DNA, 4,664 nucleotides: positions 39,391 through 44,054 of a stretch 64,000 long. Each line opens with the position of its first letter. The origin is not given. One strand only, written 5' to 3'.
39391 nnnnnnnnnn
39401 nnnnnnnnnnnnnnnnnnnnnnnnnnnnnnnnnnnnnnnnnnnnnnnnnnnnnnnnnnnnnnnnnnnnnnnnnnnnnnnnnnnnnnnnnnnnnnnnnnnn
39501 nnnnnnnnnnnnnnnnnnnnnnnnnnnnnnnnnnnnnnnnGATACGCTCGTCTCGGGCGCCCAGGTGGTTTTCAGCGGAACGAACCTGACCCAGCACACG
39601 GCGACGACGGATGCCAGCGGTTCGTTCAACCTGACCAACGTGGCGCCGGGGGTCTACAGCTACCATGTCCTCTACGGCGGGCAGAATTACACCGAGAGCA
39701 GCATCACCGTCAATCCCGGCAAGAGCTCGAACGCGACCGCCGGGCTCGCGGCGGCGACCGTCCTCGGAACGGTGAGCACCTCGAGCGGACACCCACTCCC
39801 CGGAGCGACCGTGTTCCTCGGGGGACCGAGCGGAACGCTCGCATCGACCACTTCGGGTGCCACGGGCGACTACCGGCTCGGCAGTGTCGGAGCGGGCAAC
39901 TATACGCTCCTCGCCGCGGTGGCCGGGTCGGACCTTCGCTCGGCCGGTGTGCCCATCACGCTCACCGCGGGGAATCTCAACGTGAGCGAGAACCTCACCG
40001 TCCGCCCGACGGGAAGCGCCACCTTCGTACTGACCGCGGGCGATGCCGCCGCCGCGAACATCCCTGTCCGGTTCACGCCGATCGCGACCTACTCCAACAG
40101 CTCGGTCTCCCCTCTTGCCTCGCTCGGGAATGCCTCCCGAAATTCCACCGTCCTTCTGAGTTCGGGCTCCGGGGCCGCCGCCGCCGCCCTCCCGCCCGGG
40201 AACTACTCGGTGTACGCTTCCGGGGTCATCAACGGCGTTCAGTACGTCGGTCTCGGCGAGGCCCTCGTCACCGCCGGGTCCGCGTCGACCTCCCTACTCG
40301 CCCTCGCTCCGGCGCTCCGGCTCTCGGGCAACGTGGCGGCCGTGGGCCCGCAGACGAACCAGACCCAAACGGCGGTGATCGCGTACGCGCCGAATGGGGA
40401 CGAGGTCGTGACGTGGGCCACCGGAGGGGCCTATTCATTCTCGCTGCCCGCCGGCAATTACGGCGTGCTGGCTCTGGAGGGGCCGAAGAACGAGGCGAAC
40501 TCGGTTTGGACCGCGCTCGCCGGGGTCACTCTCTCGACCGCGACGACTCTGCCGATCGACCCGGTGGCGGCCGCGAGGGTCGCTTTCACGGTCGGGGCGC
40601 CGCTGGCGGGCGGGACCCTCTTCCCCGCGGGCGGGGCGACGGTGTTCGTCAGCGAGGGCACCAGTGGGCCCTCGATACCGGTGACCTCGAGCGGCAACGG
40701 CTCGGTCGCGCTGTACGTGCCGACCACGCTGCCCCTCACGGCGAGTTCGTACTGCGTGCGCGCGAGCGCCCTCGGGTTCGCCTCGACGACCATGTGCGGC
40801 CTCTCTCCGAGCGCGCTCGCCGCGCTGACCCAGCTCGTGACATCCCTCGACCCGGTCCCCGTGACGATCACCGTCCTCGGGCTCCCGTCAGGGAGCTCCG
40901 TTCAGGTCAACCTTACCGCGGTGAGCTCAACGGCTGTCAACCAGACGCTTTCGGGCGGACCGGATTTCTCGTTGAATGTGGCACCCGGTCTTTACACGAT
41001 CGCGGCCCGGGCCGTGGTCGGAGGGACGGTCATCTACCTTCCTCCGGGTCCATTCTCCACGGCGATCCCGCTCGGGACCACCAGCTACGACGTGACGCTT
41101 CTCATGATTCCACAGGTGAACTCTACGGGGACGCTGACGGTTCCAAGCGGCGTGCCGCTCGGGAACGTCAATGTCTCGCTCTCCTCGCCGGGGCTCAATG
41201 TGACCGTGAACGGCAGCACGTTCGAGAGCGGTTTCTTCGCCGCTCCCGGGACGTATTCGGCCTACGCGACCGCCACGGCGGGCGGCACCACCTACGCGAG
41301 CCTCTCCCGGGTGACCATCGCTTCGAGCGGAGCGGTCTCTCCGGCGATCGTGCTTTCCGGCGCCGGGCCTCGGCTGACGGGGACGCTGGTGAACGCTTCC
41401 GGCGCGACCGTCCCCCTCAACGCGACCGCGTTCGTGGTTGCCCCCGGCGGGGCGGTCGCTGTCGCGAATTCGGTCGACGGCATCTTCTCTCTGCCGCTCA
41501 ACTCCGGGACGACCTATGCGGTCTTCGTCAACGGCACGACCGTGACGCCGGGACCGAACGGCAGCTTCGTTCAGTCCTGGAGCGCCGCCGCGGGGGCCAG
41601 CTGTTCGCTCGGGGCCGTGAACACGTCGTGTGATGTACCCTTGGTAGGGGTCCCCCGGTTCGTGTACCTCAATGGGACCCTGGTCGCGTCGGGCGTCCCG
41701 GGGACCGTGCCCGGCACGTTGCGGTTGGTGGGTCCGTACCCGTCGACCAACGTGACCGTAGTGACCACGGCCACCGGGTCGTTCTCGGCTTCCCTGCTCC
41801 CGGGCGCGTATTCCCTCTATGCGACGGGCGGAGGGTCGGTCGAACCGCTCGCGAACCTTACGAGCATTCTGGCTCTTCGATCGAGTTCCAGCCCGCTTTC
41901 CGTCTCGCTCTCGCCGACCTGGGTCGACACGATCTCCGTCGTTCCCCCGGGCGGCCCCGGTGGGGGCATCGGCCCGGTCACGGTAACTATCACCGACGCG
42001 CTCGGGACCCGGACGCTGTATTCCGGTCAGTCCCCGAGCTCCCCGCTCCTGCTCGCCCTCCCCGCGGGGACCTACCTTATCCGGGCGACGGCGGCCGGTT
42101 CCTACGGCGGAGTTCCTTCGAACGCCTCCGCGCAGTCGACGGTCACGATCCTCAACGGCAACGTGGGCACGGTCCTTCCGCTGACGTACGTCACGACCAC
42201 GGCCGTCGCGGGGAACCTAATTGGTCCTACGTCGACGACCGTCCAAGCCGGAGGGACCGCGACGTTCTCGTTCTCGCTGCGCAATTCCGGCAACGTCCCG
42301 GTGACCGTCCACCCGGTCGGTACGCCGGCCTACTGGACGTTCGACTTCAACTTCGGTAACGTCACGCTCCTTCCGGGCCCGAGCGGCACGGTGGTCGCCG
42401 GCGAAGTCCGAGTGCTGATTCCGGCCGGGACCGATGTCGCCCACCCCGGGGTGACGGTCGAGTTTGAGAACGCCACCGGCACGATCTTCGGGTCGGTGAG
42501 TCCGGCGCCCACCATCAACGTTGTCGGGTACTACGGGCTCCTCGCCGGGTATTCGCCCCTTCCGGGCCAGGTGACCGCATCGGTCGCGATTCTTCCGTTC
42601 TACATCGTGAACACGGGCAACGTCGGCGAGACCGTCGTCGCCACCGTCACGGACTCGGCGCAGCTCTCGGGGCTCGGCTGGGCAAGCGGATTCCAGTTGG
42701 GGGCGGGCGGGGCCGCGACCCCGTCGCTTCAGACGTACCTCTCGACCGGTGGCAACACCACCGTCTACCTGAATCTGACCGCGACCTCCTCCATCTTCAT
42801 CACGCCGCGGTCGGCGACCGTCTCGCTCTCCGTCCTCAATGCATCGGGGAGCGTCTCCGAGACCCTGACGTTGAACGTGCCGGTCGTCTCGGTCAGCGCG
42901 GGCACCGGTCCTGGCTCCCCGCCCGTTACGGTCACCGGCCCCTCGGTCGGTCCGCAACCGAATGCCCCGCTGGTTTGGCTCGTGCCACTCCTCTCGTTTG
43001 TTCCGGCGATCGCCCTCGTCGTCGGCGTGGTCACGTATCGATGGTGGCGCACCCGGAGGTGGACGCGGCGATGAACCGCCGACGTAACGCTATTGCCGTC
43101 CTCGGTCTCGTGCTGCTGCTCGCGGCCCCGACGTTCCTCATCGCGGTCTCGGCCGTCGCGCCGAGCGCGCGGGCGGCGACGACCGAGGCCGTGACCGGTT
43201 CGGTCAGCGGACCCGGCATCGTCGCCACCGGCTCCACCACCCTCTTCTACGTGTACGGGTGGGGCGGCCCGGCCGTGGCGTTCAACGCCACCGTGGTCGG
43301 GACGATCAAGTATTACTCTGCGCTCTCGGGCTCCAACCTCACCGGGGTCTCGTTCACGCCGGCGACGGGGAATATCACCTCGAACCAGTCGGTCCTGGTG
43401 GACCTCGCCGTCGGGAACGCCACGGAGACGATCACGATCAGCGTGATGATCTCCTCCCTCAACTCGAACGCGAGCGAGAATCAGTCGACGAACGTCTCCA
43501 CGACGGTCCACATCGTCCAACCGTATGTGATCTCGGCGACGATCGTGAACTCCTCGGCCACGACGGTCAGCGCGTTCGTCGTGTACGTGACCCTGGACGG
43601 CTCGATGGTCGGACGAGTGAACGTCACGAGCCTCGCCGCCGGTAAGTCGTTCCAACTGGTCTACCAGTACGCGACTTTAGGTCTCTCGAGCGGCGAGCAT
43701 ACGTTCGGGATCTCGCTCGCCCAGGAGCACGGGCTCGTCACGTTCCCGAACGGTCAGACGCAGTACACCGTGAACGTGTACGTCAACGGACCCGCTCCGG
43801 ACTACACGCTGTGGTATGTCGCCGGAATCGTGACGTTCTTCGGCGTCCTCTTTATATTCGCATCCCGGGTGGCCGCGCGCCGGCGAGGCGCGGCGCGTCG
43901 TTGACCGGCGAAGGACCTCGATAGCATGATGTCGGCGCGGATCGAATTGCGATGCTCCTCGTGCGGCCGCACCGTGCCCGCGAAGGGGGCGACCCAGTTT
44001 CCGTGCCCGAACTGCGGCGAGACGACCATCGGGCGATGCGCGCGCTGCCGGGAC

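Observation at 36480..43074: Giant AglB: STT3 oligosaccharyltransferase fused to a ~1,200-aa sequon-dense Ig-like repeat array with its own membrane anchor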

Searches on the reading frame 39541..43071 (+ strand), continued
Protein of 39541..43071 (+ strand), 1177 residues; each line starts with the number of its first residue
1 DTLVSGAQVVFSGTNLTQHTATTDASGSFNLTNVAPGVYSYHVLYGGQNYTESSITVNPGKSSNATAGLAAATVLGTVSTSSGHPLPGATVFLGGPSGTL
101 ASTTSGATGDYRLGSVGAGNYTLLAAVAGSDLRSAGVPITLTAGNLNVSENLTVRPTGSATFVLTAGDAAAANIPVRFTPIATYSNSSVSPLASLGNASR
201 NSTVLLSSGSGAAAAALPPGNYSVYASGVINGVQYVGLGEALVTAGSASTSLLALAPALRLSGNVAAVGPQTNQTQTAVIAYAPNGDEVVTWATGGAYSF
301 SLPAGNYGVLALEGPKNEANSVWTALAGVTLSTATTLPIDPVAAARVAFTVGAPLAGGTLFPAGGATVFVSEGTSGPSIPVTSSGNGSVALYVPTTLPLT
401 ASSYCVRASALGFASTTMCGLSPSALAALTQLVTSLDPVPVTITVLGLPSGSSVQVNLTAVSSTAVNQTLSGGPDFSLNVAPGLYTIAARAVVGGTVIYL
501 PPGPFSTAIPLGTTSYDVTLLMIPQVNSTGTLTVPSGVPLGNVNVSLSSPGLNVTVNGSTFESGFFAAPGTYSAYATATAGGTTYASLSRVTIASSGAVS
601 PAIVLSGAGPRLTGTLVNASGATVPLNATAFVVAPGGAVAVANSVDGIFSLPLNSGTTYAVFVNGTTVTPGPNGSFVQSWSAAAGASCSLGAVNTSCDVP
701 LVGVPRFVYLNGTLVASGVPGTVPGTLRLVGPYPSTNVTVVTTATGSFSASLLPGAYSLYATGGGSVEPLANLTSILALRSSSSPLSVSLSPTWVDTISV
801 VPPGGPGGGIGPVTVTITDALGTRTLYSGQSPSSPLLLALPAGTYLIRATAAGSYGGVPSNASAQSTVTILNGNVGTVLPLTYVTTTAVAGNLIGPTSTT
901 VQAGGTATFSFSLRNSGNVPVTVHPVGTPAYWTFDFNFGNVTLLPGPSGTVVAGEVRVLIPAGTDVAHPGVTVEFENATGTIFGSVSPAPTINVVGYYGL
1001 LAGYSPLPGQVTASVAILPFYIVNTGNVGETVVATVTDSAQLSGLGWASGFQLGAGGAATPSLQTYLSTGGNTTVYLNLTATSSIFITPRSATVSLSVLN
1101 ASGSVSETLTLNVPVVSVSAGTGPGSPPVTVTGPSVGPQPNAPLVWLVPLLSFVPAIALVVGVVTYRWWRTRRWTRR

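Call 69: fold_search(model_id=the predicted structure, library=pdb)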
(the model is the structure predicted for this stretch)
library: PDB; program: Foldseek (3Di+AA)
matches with E <= 10: 1690; with E <= 0.001: 115
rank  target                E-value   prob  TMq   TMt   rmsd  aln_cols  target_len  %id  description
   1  9ijj_h                2.1e-11  1.00  0.08  0.07  40.0      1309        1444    8  In situ structure of the central apparatus in mouse sperm axoneme. (released 2025-06-04)
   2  9ijj_4I               9.4e-11  1.00  0.12  0.05  103.6      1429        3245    8  In situ structure of the central apparatus in mouse sperm axoneme. (released 2025-06-04)
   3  8s3o_A                1.4e-10  1.00  0.09  0.09  43.2      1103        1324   10  Structure of native human CD109 (released 2025-03-05)
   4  7som_D                2.4e-10  1.00  0.10  0.08  38.7      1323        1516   10  Ciliary C2 central pair apparatus isolated from Chlamydomonas reinhardtii (released 2022-04-13)
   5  3prx_B                5.3e-10  0.98  0.06  0.06  44.3      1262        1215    7  Structure of Complement C5 in Complex with CVF and SSL7 (released 2011-01-19)
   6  8wa2_D                1.1e-09  1.00  0.12  0.09  56.8      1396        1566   10  cryo-EM structure of native mastigonemes isolated from Chlamydomonas reinhardtii at 3.0 angstrom resolution (released 2024-04-10)
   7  6fwv_B                1.4e-09  1.00  0.12  0.24  35.4       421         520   11  The Bacillus anthracis TIE protein (released 2018-08-08)
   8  6fwv_A                1.5e-09  1.00  0.12  0.24  35.5       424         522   12  The Bacillus anthracis TIE protein (released 2018-08-08)
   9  7q5z                  1.5e-09  1.00  0.09  0.08  39.8      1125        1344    8  Cryo-EM structure of native human A2ML1 (released 2022-04-20)
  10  7q61_A                1.5e-09  1.00  0.09  0.09  38.3      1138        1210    9  Structure of TEV conjugated A2ML1 (A2ML1-TC) (released 2022-04-20)
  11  8ayh_B                7.1e-09  0.97  0.07  0.08  40.2      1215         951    9  Structure of Complement C5 in Complex with small molecule inhibitor and CVF (released 2022-12-21)
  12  8wa2_A                1.7e-08  1.00  0.12  0.08  57.9      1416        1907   10  cryo-EM structure of native mastigonemes isolated from Chlamydomonas reinhardtii at 3.0 angstrom resolution (released 2024-04-10)
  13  7von                  2.6e-08  1.00  0.10  0.09  42.9      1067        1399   10  Native alpha-2-macroglobulin monomer (released 2022-11-16)
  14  9ijj_C                2.6e-08  1.00  0.09  0.10  42.4       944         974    8  In situ structure of the central apparatus in mouse sperm axoneme. (released 2025-06-04)
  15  7edd                  3.1e-08  0.96  0.06  0.06  32.1      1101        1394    9  Crystal structure of a serine protease from Streptococcus pyogenes (released 2021-05-12)
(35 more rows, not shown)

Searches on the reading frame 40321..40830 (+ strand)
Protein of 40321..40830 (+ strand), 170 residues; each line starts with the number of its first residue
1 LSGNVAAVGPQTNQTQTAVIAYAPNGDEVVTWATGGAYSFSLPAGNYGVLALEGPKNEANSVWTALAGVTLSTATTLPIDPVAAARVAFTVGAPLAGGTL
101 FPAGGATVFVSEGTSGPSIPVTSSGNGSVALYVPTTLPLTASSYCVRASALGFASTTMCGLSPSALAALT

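Call 28: search_protein_families(library=pfam, proteins=[window:40321-40830:+], max_evalue=0.05)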
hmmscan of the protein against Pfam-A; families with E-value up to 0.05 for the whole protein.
window:40321-40830:+ (170 aa): 2 families
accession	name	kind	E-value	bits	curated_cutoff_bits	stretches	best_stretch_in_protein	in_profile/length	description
PF13620.12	CarboxypepD_reg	-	0.002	18.9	32.3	0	102-157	13-63/82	Carboxypeptidase regulatory-like domain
PF13385.13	Laminin_G_3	-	0.0064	17.1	27.6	1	12-101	30-119/151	Concanavalin A-like lectin/glucanases superfamily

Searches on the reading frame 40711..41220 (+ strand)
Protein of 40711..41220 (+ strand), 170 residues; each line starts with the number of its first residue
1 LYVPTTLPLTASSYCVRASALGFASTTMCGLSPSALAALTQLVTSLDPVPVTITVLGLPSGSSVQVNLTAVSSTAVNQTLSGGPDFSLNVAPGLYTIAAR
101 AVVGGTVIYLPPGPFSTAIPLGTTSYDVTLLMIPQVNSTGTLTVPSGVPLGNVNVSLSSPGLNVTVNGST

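Call 28: search_protein_families(library=pfam, proteins=[window:40711-41220:+], max_evalue=0.05)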
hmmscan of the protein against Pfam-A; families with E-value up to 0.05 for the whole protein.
window:40711-41220:+ (170 aa): 1 family
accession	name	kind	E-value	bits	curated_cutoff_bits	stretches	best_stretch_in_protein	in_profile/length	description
PF13620.12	CarboxypepD_reg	-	0.0051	17.6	32.3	0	139-163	3-27/82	Carboxypeptidase regulatory-like domain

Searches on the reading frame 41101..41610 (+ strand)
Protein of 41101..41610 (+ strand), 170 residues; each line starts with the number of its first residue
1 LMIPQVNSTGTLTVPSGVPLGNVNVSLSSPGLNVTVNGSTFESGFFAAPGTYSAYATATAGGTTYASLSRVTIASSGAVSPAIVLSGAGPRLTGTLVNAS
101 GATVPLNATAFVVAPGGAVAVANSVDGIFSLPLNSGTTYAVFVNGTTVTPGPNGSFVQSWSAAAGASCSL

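Call 28: search_protein_families(library=pfam, proteins=[window:41101-41610:+], max_evalue=0.05)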
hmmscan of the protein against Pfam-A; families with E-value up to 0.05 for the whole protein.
window:41101-41610:+ (170 aa): 1 family
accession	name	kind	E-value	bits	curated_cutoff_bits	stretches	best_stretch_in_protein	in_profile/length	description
PF13620.12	CarboxypepD_reg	-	0.0044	17.8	32.3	1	9-78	3-74/82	Carboxypeptidase regulatory-like domain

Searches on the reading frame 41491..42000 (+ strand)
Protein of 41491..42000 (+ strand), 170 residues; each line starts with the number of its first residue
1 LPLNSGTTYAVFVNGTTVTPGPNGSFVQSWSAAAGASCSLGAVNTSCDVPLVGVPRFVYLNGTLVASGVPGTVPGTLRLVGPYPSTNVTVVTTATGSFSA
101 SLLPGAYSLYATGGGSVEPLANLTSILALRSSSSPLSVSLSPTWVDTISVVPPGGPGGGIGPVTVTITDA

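Call 28: search_protein_families(library=pfam, proteins=[window:41491-42000:+], max_evalue=0.05)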
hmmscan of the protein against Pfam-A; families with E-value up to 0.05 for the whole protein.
window:41491-42000:+ (170 aa): 1 family
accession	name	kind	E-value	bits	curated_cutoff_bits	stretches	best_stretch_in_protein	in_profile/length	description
PF13620.12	CarboxypepD_reg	-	0.01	16.6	32.3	1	84-115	26-58/82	Carboxypeptidase regulatory-like domain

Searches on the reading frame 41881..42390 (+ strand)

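Call 28: search_protein_families(library=pfam, proteins=[window:41881-42390:+], max_evalue=0.05)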
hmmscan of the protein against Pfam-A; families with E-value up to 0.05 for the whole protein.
window:41881-42390:+ (170 aa): 3 families
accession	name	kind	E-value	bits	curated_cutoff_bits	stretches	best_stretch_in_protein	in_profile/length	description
PF19167.5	DUF5849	-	0.00015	22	26.9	1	49-144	46-135/200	Family of unknown function (DUF5849)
PF00801.26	PKD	-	0.0067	16.8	23.5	0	116-167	6-47/80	PKD domain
PF15780.11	ASH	-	0.012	16.2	27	1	71-142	12-83/98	Abnormal spindle-like microcephaly-assoc'd, ASPM-SPD-2-Hydin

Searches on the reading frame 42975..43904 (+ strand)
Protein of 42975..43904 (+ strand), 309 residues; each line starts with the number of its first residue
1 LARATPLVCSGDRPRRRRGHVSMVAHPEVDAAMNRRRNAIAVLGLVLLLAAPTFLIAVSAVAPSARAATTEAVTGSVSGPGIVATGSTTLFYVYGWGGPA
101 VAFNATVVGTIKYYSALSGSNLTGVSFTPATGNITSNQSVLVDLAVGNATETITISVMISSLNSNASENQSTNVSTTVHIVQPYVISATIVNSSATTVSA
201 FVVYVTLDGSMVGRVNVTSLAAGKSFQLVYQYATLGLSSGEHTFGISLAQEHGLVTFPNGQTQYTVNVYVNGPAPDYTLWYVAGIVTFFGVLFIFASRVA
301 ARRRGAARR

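Call 13: search_protein_families(library=pfam, proteins=[window:42975-43904:+], max_evalue=0.001)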
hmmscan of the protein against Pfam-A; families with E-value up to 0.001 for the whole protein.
window:42975-43904:+ (309 aa): 0 families
